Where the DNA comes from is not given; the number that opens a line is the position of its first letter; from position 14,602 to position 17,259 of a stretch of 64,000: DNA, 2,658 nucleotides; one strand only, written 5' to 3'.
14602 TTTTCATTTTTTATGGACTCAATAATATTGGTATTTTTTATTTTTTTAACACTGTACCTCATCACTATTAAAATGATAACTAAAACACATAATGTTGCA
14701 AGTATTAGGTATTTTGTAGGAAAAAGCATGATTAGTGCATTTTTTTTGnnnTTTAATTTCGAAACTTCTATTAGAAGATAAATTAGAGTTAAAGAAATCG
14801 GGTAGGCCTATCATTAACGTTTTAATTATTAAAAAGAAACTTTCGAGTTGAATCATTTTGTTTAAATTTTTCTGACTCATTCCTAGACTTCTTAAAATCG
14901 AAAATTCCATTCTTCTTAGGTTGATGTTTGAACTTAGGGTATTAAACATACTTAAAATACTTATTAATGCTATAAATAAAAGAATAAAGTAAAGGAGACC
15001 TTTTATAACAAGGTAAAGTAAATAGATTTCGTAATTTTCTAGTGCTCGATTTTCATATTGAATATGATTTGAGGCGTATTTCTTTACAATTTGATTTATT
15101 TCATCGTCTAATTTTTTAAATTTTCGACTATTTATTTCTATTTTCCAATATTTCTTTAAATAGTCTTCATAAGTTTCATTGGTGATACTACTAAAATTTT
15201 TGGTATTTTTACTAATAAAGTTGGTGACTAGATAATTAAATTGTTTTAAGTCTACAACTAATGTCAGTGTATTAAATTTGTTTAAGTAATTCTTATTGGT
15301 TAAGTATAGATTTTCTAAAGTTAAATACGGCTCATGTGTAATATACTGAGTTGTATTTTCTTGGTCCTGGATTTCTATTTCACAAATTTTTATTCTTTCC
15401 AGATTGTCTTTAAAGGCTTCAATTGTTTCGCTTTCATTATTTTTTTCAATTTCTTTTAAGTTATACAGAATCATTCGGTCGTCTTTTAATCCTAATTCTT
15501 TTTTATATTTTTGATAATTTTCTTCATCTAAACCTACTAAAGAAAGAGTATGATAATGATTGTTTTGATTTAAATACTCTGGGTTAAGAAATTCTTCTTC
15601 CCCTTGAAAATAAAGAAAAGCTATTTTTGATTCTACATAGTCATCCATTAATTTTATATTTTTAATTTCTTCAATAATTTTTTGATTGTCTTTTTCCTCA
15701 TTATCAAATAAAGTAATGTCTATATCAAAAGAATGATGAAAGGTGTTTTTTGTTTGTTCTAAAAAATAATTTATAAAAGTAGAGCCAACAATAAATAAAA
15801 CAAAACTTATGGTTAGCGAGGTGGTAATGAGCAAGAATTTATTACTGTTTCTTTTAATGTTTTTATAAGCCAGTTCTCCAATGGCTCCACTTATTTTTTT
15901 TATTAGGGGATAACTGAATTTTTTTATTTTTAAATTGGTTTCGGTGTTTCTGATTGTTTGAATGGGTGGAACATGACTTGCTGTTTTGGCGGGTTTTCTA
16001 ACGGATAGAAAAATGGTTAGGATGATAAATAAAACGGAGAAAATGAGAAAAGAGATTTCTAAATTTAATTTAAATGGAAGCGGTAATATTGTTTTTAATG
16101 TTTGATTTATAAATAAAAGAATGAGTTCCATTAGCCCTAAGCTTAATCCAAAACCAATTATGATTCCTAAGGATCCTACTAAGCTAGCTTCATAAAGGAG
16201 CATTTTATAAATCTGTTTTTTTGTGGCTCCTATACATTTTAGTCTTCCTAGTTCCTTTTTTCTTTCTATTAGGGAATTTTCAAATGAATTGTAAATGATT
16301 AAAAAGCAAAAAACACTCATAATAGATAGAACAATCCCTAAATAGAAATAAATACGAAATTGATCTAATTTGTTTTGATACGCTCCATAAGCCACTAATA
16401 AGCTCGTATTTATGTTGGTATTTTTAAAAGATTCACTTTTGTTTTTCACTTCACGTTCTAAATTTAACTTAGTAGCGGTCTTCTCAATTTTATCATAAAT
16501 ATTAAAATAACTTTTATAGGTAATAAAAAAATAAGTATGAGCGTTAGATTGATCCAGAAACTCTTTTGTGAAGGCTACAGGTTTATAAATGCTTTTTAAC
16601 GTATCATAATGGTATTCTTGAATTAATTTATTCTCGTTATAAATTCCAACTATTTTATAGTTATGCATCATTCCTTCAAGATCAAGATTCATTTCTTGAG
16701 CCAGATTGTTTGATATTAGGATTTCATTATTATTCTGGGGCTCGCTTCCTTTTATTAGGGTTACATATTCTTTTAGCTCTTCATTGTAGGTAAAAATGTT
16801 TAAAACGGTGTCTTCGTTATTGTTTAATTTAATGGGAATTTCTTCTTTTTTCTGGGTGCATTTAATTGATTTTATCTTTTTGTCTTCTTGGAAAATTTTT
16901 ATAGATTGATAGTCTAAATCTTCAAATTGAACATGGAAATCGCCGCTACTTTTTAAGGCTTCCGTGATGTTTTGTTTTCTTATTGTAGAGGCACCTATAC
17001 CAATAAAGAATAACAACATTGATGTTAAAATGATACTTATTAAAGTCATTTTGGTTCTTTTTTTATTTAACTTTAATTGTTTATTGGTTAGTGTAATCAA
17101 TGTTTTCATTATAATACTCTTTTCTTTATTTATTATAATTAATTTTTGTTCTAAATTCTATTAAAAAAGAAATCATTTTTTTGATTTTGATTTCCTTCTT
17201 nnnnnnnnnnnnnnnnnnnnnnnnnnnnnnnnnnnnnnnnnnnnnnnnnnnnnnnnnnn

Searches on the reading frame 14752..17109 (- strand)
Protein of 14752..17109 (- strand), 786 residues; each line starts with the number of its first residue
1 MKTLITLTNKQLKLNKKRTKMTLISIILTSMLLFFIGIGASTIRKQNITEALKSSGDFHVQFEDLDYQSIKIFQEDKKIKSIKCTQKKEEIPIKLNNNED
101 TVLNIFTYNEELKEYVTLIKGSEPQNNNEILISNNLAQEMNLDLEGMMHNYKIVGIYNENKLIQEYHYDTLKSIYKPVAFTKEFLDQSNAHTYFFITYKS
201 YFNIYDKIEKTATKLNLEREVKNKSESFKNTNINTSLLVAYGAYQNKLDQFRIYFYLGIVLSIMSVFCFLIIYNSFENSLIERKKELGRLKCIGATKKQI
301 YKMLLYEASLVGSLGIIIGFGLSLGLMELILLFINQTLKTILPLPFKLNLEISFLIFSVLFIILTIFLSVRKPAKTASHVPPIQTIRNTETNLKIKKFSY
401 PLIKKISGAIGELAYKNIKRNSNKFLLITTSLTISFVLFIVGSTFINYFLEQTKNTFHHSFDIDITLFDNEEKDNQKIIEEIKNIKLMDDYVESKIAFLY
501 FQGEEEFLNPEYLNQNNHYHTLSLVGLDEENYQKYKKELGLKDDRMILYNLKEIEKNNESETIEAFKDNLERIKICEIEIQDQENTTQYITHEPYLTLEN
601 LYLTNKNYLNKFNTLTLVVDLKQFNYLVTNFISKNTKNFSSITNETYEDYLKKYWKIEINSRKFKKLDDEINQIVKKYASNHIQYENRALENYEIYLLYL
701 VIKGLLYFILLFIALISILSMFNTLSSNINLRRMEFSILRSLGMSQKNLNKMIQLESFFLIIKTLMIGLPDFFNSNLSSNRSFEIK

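Call 69: search_protein_families(library=pfam, proteins=[window:14752-17109:-], max_evalue=0.00001)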
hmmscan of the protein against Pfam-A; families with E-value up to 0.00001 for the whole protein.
window:14752-17109:- (786 aa): 1 family
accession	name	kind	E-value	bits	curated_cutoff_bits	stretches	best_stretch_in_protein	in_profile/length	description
PF02687.27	FtsX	-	2.5e-31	108.7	25.5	2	259-373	2-111/120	FtsX-like permease C-terminal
